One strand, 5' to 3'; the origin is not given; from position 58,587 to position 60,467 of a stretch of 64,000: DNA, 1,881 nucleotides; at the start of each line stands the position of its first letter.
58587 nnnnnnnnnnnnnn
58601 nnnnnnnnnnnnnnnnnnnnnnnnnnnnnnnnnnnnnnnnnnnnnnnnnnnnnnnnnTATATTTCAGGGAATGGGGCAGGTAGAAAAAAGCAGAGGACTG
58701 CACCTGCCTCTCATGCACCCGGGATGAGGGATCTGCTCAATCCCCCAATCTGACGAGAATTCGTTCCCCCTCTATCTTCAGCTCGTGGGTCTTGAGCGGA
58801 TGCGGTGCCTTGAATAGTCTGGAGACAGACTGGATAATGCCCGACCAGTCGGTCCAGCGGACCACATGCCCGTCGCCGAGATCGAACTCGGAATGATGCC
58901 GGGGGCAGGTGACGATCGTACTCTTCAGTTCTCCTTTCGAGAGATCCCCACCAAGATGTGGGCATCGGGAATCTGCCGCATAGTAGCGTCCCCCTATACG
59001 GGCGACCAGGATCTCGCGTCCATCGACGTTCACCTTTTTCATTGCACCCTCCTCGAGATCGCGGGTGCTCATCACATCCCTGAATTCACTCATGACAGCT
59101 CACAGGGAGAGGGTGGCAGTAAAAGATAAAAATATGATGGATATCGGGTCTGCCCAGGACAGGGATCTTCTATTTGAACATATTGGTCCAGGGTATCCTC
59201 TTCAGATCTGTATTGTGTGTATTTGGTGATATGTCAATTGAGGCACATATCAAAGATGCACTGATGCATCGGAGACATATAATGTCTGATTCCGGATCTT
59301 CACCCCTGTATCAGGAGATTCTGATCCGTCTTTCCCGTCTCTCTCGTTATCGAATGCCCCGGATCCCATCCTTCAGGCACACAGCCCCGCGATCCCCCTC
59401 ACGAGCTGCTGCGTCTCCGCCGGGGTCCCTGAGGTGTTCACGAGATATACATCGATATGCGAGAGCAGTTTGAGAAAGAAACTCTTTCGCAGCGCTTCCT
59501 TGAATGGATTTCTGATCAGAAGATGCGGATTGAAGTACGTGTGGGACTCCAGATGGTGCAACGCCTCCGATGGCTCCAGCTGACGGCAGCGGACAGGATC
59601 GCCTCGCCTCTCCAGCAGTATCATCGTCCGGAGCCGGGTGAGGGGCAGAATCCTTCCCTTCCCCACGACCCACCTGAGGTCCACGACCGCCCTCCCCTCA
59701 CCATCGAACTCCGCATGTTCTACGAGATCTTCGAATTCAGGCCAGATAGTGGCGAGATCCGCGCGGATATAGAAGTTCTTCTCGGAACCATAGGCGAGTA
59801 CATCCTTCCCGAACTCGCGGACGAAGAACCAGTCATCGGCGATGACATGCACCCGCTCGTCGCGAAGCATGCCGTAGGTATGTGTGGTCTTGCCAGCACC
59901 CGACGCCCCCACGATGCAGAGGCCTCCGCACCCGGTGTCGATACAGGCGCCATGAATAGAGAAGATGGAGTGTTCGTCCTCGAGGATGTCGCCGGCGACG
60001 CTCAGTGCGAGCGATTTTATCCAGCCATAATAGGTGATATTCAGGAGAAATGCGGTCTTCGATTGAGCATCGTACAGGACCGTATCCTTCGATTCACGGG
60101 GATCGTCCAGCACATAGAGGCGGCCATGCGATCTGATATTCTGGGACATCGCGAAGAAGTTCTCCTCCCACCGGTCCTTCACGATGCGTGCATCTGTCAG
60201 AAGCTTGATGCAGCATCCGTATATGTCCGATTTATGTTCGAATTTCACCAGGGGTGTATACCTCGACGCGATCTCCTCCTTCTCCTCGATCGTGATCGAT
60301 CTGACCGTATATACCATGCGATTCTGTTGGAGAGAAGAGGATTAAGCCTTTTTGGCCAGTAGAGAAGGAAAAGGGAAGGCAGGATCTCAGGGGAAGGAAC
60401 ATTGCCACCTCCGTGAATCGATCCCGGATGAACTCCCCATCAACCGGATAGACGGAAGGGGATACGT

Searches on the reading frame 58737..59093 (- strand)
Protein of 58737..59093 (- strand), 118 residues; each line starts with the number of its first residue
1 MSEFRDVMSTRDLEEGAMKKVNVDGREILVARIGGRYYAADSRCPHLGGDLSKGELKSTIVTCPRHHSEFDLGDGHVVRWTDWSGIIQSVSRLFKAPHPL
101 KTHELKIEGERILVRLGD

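Call 44: search_protein_families(library=pfam, max_evalue=0.01, proteins=[window:58737-59093:-])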
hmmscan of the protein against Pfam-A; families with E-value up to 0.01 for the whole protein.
window:58737-59093:- (118 aa): 3 families
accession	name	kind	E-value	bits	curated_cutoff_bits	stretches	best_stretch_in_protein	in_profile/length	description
PF00355.32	Rieske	-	4.2e-17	62.3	20.3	1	6-81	4-79/88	Rieske [2Fe-2S] domain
PF13806.12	Rieske_2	-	1e-09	38.7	27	1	4-115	2-104/104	Rieske-like [2Fe-2S] domain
PF22543.2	Rieske_4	-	9.9e-07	29.5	28.4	1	21-76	17-76/119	Soluble Rieske-type ferredoxin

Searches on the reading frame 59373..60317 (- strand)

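Call 44: search_protein_families(library=pfam, max_evalue=0.01, proteins=[window:59373-60317:-])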
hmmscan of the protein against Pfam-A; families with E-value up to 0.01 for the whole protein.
window:59373-60317:- (314 aa): 2 families
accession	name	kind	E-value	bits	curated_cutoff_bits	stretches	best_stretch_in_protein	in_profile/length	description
PF07475.17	Hpr_kinase_C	-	0.00062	19.8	33.3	1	120-175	8-62/171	HPr Serine kinase C-terminal domain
PF01293.25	PEPCK_ATP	-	0.00067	18.9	26.5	1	75-167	154-243/465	Phosphoenolpyruvate carboxykinase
